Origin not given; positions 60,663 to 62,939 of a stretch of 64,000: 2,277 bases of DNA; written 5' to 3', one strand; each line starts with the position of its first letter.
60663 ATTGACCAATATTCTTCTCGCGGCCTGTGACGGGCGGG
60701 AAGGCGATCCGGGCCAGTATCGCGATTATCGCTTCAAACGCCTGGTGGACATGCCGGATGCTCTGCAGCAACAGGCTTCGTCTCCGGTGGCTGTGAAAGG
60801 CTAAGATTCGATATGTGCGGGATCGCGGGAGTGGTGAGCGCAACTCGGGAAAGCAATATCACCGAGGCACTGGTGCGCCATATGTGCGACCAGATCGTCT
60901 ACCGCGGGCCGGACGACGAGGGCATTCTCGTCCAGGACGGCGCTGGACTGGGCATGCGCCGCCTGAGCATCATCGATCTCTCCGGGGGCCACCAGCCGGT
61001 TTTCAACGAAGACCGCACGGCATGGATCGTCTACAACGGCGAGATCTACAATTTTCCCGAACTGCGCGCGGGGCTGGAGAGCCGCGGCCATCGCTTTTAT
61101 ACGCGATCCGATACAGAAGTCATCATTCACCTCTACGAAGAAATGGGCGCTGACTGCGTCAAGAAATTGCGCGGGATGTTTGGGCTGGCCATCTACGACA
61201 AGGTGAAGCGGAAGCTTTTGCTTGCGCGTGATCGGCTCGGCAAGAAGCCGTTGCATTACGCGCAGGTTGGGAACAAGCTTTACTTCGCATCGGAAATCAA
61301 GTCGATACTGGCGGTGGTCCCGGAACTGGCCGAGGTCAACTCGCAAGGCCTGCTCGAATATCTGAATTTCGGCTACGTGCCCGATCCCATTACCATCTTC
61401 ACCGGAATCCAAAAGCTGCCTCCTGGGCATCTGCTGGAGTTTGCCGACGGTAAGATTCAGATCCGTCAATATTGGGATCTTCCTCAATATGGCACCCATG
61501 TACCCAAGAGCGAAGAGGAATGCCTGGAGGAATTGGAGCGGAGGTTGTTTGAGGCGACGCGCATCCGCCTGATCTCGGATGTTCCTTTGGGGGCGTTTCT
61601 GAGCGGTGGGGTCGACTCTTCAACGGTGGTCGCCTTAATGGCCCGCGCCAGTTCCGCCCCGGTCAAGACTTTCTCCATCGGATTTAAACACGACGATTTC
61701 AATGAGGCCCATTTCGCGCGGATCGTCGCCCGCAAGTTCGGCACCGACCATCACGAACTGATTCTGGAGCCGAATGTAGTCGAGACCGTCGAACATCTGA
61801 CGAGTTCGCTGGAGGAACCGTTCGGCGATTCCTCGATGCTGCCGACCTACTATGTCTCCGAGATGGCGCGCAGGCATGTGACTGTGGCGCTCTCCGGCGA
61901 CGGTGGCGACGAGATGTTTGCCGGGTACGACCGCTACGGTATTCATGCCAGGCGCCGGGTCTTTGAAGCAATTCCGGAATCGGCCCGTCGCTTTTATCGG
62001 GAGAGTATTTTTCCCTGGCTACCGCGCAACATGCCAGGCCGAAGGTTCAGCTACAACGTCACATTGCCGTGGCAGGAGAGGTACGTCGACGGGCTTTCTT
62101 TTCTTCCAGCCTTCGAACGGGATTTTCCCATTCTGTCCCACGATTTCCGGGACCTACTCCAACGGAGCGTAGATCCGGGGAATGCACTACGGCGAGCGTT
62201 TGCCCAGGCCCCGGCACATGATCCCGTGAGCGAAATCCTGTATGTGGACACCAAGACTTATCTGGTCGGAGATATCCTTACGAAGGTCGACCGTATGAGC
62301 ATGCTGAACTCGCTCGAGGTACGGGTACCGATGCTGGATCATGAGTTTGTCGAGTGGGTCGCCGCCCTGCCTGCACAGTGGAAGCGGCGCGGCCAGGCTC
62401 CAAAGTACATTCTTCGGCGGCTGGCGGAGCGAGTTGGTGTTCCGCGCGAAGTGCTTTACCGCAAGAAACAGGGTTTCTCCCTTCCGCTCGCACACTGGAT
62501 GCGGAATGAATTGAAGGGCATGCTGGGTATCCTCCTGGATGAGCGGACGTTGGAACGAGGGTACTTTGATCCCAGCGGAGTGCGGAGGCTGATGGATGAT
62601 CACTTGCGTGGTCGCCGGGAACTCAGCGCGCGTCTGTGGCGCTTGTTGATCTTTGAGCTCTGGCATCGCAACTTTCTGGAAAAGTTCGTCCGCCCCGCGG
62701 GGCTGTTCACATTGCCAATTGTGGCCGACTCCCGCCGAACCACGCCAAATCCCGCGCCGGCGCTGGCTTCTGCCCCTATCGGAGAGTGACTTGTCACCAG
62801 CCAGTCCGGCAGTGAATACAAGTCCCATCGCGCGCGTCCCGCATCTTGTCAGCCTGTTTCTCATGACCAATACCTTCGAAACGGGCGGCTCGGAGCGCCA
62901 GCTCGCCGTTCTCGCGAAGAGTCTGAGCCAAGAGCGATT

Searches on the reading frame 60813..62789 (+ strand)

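Call 62: search_protein_families(library=ncbifam, proteins=[window:60813-62789:+], max_evalue=1e-8)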
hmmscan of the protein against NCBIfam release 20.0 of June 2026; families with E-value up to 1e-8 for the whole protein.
window:60813-62789:+ (658 aa): 9 families
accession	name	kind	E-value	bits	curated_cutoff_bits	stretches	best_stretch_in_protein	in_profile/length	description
TIGR03108.1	eps_aminotran_1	hypoth_equivalog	1.4e-204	681.3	816.9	1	1-617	1-624/628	XrtA/PEP-CTERM system amidotransferase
TIGR01536.1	asn_synth_AEB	equivalog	1.3e-152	509.4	267.1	1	2-555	1-517/517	asparagine synthase (glutamine-hydrolyzing)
TIGR03104.1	trio_amidotrans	equivalog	1e-125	420.3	570.1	2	1-376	1-384/589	N-acetylglutaminylglutamine amidotransferase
NF006949.0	PRK09431.1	equivalog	4.9e-98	329.1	499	3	1-174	1-174/554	asparagine synthase B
NF033535.1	lass_lactam_cya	exception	2.5e-63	214.7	525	1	1-372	1-380/668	lasso peptide isopeptide bond-forming cyclase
NF033561.1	macrolact_Ik_Al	subfamily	2.1e-18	66.3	300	1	133-619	91-556/561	albusnodin/ikarugamycin family macrolactam cyclase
NF001484.0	PRK00331.1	subfamily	1.1e-14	53.7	381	1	62-178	87-211/601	isomerizing glutamine--fructose-6-phosphate transaminase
TIGR01135.1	glmS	equivalog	2.8e-13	49.2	418.05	1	62-176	86-208/607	glutamine--fructose-6-phosphate transaminase (isomerizing)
TIGR01134.1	purF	equivalog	1.5e-10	41.1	350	1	60-165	84-199/432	amidophosphoribosyltransferase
